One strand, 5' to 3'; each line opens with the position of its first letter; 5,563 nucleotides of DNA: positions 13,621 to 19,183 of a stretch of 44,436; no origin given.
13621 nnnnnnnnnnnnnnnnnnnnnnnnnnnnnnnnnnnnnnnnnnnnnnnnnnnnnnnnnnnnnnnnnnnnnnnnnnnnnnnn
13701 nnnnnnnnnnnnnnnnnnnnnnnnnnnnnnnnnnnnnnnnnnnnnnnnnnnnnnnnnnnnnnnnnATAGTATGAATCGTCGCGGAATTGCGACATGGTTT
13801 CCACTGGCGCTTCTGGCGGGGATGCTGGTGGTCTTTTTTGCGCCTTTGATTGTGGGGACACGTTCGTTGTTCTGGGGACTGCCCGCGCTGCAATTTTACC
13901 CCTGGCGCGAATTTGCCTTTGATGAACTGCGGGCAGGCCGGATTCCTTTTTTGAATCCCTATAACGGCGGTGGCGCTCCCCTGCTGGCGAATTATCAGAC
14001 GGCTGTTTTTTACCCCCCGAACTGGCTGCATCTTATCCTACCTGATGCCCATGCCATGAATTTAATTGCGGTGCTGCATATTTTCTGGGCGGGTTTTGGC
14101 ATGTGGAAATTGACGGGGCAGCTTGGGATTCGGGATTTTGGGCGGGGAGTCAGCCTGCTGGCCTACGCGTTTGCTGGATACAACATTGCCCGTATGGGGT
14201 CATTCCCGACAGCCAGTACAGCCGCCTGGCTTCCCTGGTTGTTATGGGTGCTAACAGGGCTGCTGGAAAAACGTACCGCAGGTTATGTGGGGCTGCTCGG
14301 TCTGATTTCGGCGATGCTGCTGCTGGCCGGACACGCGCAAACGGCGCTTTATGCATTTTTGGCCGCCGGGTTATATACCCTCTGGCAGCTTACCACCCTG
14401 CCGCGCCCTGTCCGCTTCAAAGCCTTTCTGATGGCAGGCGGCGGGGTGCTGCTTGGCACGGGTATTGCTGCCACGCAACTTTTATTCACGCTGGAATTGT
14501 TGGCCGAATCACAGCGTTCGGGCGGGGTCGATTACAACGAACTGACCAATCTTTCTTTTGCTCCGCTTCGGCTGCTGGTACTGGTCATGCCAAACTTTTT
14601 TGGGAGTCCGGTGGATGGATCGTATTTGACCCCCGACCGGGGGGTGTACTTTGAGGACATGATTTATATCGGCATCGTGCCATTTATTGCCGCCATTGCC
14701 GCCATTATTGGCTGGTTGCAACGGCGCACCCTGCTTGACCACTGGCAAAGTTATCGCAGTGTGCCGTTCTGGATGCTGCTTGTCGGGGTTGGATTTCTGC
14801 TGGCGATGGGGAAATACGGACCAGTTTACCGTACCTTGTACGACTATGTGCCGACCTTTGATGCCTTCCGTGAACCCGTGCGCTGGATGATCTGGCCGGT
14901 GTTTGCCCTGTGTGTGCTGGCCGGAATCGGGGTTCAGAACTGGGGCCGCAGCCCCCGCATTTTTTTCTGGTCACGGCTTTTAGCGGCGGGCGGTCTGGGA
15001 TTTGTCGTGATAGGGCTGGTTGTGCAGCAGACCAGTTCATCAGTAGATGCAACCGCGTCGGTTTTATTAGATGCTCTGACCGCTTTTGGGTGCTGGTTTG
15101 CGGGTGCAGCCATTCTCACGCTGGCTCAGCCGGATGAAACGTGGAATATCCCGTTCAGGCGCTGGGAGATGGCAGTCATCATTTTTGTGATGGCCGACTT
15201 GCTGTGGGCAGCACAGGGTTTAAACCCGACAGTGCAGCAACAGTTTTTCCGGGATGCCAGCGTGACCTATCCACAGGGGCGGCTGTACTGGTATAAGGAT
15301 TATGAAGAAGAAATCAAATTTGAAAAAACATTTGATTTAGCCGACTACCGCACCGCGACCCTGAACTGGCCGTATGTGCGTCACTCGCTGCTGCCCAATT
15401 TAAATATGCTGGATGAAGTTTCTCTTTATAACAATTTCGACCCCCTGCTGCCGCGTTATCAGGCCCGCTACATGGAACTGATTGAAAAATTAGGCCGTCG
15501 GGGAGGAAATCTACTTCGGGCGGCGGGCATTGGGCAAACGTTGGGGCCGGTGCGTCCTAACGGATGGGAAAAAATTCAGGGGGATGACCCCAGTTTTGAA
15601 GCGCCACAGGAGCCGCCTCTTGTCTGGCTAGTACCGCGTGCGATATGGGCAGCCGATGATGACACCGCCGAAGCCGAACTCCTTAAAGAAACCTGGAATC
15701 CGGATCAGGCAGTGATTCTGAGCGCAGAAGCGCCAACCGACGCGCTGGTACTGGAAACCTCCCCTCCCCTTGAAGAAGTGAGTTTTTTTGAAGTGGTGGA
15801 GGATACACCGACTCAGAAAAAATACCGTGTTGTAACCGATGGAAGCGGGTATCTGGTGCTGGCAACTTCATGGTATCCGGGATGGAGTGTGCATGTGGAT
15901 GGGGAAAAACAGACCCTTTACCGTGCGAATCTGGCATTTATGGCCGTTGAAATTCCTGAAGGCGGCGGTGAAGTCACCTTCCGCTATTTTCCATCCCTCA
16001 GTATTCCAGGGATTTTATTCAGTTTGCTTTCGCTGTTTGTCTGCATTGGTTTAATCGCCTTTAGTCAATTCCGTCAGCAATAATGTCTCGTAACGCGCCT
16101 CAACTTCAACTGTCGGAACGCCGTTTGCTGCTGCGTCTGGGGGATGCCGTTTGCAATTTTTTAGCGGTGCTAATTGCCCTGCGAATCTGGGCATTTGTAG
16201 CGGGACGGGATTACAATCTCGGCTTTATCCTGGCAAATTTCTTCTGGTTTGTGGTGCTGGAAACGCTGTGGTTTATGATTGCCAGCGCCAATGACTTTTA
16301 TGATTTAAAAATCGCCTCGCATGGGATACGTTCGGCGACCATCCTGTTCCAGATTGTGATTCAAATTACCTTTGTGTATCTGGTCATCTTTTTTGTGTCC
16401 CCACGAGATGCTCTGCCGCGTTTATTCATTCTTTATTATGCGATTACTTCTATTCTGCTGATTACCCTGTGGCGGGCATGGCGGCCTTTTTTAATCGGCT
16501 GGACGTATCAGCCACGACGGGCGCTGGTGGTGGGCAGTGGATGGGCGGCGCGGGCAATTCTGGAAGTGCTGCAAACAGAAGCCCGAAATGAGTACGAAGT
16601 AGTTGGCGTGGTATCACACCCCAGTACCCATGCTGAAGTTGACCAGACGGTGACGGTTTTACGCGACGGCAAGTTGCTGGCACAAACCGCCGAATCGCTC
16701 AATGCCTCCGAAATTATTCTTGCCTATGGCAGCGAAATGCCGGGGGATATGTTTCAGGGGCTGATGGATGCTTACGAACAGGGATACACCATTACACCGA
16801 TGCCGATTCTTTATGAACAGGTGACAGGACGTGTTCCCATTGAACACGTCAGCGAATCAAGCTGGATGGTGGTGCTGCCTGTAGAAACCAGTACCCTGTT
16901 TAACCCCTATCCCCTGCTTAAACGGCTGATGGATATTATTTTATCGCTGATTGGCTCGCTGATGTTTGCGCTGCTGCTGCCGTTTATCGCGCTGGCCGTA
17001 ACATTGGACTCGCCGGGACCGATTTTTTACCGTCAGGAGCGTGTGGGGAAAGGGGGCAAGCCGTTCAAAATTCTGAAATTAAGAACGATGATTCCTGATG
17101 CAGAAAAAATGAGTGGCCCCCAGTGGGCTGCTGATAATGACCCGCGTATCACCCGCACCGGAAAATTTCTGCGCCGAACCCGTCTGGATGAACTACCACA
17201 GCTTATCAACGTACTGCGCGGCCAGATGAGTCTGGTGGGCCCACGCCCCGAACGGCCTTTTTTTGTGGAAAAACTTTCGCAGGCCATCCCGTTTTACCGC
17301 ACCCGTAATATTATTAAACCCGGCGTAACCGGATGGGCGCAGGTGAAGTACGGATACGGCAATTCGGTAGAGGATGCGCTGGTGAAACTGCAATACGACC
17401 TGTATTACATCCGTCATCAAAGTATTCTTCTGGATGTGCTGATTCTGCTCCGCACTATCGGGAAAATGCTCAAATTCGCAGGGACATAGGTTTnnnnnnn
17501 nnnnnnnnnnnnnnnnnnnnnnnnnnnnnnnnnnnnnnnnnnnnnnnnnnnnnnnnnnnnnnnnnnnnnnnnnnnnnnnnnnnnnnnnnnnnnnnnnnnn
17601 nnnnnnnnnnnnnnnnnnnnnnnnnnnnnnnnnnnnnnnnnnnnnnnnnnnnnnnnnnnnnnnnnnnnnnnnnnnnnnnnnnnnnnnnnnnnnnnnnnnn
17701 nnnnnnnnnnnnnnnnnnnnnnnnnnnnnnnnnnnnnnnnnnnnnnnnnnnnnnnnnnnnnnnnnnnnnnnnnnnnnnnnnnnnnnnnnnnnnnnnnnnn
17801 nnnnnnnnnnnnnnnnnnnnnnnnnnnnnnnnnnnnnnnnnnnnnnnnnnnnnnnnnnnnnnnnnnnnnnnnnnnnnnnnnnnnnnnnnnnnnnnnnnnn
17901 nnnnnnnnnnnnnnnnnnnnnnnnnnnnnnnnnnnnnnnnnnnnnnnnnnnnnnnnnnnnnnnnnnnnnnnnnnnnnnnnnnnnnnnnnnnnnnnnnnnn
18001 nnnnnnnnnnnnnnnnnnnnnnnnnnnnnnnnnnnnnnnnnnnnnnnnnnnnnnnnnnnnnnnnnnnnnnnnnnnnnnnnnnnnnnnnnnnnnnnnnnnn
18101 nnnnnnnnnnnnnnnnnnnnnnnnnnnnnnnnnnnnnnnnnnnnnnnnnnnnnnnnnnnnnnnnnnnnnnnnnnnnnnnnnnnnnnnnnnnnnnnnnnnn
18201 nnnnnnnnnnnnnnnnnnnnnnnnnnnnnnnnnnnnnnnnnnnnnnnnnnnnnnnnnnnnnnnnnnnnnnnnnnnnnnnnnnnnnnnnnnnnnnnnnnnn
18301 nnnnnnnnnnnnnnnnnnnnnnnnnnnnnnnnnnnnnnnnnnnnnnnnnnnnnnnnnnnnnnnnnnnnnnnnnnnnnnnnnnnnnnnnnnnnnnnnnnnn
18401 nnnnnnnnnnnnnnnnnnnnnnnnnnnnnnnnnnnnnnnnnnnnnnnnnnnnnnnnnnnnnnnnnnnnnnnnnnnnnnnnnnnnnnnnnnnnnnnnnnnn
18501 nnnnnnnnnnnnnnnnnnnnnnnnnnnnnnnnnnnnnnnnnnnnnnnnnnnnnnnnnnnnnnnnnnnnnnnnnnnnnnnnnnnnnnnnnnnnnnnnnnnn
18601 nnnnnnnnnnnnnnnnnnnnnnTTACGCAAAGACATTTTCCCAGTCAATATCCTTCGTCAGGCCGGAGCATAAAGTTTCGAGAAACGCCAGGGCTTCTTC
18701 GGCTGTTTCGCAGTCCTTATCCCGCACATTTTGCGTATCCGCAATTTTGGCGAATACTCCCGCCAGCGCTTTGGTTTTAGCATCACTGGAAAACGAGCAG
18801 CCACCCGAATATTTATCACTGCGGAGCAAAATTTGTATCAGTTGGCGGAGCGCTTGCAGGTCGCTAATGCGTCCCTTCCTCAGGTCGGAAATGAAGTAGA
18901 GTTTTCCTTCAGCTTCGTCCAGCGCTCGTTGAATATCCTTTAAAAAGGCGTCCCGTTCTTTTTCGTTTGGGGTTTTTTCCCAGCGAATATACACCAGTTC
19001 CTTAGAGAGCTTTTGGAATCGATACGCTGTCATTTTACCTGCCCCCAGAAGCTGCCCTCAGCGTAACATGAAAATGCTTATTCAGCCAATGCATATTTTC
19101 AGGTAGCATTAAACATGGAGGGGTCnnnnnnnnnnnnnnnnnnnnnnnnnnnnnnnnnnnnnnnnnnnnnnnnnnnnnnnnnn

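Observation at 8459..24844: Ten back-to-back integral-membrane genes: a glycan assembly locus built almost only of GT-C-like enzymes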

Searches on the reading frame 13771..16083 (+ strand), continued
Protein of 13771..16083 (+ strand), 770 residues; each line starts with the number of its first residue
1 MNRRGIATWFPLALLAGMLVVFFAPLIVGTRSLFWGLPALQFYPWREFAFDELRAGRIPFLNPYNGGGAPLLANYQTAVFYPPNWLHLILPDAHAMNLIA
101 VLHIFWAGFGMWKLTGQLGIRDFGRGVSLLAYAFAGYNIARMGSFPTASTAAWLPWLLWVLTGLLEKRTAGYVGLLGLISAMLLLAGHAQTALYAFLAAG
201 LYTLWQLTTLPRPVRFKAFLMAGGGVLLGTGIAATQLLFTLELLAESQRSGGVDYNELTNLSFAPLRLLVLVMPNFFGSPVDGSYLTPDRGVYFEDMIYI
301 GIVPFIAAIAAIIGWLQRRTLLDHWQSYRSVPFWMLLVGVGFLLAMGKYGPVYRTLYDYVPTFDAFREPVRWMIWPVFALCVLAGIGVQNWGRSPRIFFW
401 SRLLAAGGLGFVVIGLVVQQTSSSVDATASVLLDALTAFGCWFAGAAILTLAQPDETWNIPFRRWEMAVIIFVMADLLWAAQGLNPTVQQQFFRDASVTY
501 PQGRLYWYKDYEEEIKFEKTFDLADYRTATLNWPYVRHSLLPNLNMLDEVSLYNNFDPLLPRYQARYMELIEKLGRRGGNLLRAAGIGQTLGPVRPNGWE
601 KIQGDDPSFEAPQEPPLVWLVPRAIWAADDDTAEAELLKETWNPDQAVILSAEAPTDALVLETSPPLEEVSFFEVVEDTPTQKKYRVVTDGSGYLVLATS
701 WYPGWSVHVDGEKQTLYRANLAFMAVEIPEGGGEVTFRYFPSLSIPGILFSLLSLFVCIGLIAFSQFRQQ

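Call 104: search_protein_families(library=pfam, proteins=[L052:14641-15924:+, L013:15480-18875:-, L024:14583-15509:+, L054:3482-4411:+, L063:461-2113:+, L052:17344-19059:-, L014:213-1124:+, L013:13536-14366:-, L013:14395-15456:-], max_evalue=0.001)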
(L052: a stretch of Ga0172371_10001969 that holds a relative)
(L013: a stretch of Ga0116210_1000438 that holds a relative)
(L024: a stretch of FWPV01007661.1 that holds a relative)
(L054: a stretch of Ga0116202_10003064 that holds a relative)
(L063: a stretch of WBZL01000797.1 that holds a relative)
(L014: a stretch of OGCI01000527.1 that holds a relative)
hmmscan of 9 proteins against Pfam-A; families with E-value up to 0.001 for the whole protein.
L052:14641-15924:+ (427 aa): 1 family
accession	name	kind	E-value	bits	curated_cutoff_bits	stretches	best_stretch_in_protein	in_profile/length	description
PF01882.25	DUF58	-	5.1e-12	45.9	23.4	1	196-240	2-46/216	Protein of unknown function DUF58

L013:15480-18875:- (1131 aa): 13 families
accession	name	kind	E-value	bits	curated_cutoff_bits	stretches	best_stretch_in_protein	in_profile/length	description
PF13426.13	PAS_9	-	4.4e-59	197.6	27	4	494-595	3-103/103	PAS domain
PF00989.32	PAS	-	5.6e-45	152.4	22.6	4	484-593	3-113/113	PAS fold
PF08448.16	PAS_4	-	6e-41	139.6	23.1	3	488-598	1-110/110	PAS fold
PF13188.13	PAS_8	-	2.5e-34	116.5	21.8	4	780-836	1-56/65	PAS domain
PF08447.18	PAS_3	-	9.7e-30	103.1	25.6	3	505-589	2-88/89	PAS fold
PF02518.31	HATPase_c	-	3.7e-20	72.9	26.4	1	1020-1124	5-109/111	Histidine kinase-, DNA gyrase B-, and HSP90-like ATPase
PF01590.32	GAF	-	8.8e-15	55.8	22.4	1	625-766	1-133/133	GAF domain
PF00512.31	HisKA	-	1.5e-14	54.2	26.9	1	907-973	2-65/66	His Kinase A (phospho-acceptor) domain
PF13185.12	GAF_2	-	1.8e-13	51.3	28.6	1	623-767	1-136/136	GAF domain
PF24820.1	Diguanyl_cycl_sensor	-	3e-10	40.4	28.1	0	370-405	6-41/109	Diguanylate cyclase-like sensor domain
PF13492.12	GAF_3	-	2.5e-09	38.1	27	1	625-768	1-129/129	GAF domain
PF24990.1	PAS_13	-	7.6e-09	36.5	27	0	496-547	4-56/143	ERT1/acuK family PAS domain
PF18095.7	PAS_12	-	1.7e-06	28.1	22.6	0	488-565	53-127/153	UPF0242 C-terminal PAS-like domain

L024:14583-15509:+ (308 aa): 1 family
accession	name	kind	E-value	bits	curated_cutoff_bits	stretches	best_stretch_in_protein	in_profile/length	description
PF01112.23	Asparaginase_2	-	1.1e-94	317.4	27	1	4-293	1-303/309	Asparaginase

L054:3482-4411:+ (309 aa): 6 families
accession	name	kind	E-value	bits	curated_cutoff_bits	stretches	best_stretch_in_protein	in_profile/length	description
PF08241.18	Methyltransf_11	-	1.5e-17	64.5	21.2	1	60-153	1-95/95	Methyltransferase domain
PF13649.12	Methyltransf_25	-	2.5e-14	54.2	27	1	60-149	2-97/97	Methyltransferase domain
PF08242.18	Methyltransf_12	-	2e-12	48.1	30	1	60-151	1-98/98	Methyltransferase domain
PF13847.12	Methyltransf_31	-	1.6e-11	44.5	27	1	55-165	3-122/145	Methyltransferase domain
PF13489.12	Methyltransf_23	-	2.6e-10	40.7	27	1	37-170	7-135/164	Methyltransferase domain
PF01209.24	Ubie_methyltran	-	6.1e-06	26.2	20.1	1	70-158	66-157/233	ubiE/COQ5 methyltransferase family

L063:461-2113:+ (550 aa): 2 families
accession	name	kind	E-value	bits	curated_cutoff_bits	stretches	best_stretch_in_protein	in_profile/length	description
PF07969.17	Amidohydro_3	-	2.4e-101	341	29.7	1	68-548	1-472/472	Amidohydrolase family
PF01979.26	Amidohydro_1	-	7.1e-14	52.2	25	1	278-546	63-344/345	Amidohydrolase family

L052:17344-19059:- (571 aa): 6 families
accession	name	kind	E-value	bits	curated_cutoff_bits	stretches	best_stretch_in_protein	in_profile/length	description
PF13365.12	Trypsin_2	-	4.2e-35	122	27.6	1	143-287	1-144/144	Trypsin-like peptidase domain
PF13180.12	PDZ_2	-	1.7e-29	102.3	27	2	474-564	7-80/80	PDZ domain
PF17820.7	PDZ_6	-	8.7e-16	57.9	27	2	517-553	19-54/54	PDZ domain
PF00089.32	Trypsin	-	2e-15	57.7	20.6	1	144-311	28-217/220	Trypsin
PF14685.13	PDZ_Tricorn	-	1.4e-09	38.3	25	1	386-430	43-86/88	Tricorn protease PDZ domain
PF00595.29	PDZ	-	2.7e-09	37.7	23.2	0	517-551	46-80/81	PDZ domain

L014:213-1124:+ (303 aa): 2 families
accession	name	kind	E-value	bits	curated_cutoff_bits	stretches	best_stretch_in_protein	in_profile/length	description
PF06267.17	DUF1028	-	2.1e-78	263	26.2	1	20-214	1-193/193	Family of unknown function (DUF1028)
PF08823.16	PG_binding_2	-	1.2e-11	45.1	21.1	1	231-298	8-73/74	Putative peptidoglycan binding domain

L013:13536-14366:- (276 aa): 1 family
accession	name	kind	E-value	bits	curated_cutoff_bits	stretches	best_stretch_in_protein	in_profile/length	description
PF02811.25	PHP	-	1e-21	78.4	26.4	1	14-204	1-164/164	PHP domain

L013:14395-15456:- (353 aa): 3 families
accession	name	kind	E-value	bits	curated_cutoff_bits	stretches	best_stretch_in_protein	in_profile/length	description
PF00903.31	Glyoxalase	-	3.5e-20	73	20.6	1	224-342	1-120/121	Glyoxalase/Bleomycin resistance protein/Dioxygenase superfamily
PF13669.12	Glyoxalase_4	-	2.4e-08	34.7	27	1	226-323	1-99/109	Glyoxalase/Bleomycin resistance protein/Dioxygenase superfamily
PF18029.7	Glyoxalase_6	-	5.5e-05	24.2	23.6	1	228-343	2-105/106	Glyoxalase-like domain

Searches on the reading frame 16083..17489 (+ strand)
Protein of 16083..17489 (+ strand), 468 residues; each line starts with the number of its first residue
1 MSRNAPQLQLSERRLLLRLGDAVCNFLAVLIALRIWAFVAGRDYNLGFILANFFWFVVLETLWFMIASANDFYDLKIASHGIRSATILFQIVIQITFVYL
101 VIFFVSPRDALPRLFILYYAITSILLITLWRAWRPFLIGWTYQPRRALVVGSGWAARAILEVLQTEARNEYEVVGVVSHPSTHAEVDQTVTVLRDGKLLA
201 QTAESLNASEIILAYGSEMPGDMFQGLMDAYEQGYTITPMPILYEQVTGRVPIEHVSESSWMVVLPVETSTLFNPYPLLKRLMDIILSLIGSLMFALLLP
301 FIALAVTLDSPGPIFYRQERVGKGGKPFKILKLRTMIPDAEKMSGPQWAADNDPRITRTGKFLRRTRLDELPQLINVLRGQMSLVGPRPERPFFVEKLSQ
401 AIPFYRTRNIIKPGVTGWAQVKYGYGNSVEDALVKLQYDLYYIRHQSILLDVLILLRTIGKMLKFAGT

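Call 4: search_protein_families(library=pfam, proteins=[window:16083-17489:+], max_evalue=1)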
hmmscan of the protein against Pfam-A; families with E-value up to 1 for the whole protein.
window:16083-17489:+ (468 aa): 2 families
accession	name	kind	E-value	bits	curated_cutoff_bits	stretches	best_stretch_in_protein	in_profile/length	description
PF02397.22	Bac_transf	-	9.7e-67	224.4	27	1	280-464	1-179/179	Bacterial sugar transferase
PF13727.12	CoA_binding_3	-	9.6e-11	42.4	25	1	69-214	2-148/175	CoA-binding domain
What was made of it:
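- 16083..17489 (+): PGT: polytopic priming phosphoglycosyl transferase of the WbaP/WcaJ/EpsB type. Pfam Bac_transf 9.7e-67 plus CoA_binding_3 (call 4).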

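Call 5: search_protein_families(library=ncbifam, proteins=[window:16083-17489:+], max_evalue=1)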
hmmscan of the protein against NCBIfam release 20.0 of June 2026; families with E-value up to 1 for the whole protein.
window:16083-17489:+ (468 aa): 11 families
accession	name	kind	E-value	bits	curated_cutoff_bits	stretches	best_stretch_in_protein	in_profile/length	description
TIGR03025.1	EPS_sugtrans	subfamily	5.5e-117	391.7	295.55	1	21-464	3-440/445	exopolysaccharide biosynthesis polyprenyl glycosylphosphotransferase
TIGR03013.1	EpsB_2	subfamily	2.8e-108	362.8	393.35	1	24-461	6-435/443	TIGR03013 family XrtA/PEP-CTERM system glycosyltransferase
TIGR03023.1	WcaJ_sugtrans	equivalog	2e-93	314.2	410.75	1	36-463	15-447/453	undecaprenyl-phosphate glucose phosphotransferase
TIGR03022.1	WbaP_sugtrans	subfamily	1.9e-64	218.6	403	1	28-467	12-454/456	undecaprenyl-phosphate galactose phosphotransferase WbaP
NF007518.0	PRK10124.1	equivalog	3.4e-57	194.2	684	1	46-461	42-456/464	undecaprenyl-phosphate glucose phosphotransferase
NF041877.1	EPS_EpsZ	equivalog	3e-44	151.4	800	1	29-463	19-453/459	exopolysaccharide biosynthesis polyisoprenyl-phosphate hexose-1-phosphate transferase EpsZ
NF052601.1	undeca_RfbP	equivalog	2.6e-43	148.1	330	1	278-463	43-236/244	undecaprenyl-phosphate galactose phosphotransferase family protein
NF050817.1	PolSacchBiosHfsE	equivalog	1.1e-42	146.3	750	1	278-462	270-459/467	polysaccharide biosynthesis protein HfsE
NF011751.0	PRK15204.1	equivalog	2.2e-34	118.9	907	1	83-466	86-473/476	undecaprenyl-phosphate galactose phosphotransferase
NF045514.1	glycotran_HepC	equivalog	8.6e-23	80.8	140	1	278-389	115-211/220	heterocyst development glycosyltransferase HepC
NF001312.0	PRK00258.1-4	equivalog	0.052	12.8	295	1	138-174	122-157/285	shikimate dehydrogenase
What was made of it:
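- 16083..17489 (+): TIGR03025 scores 391.7 bits against a cut-off of 295.55 (call 5).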

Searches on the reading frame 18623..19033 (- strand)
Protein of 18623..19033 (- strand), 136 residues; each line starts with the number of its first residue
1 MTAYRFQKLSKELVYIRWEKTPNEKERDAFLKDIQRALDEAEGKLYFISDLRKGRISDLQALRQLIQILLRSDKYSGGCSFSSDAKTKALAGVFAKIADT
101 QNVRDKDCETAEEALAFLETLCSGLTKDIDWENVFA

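Call 18: search_protein_families(library=pfam, proteins=[window:18623-19033:-], max_evalue=0.01)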
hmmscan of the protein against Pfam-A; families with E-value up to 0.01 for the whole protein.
window:18623-19033:- (136 aa): 0 families

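Call 74: search_protein_families(library=ncbifam, proteins=[window:18623-19033:-], max_evalue=0.001)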
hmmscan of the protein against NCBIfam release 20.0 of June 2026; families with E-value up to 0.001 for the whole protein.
window:18623-19033:- (136 aa): 0 families
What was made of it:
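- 18623..19033 (-): S136: 136-aa soluble protein upstream of M in the same transcription unit. Function unknown and membership uncertain. No Pfam or NCBIfam family (calls 18, 74).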
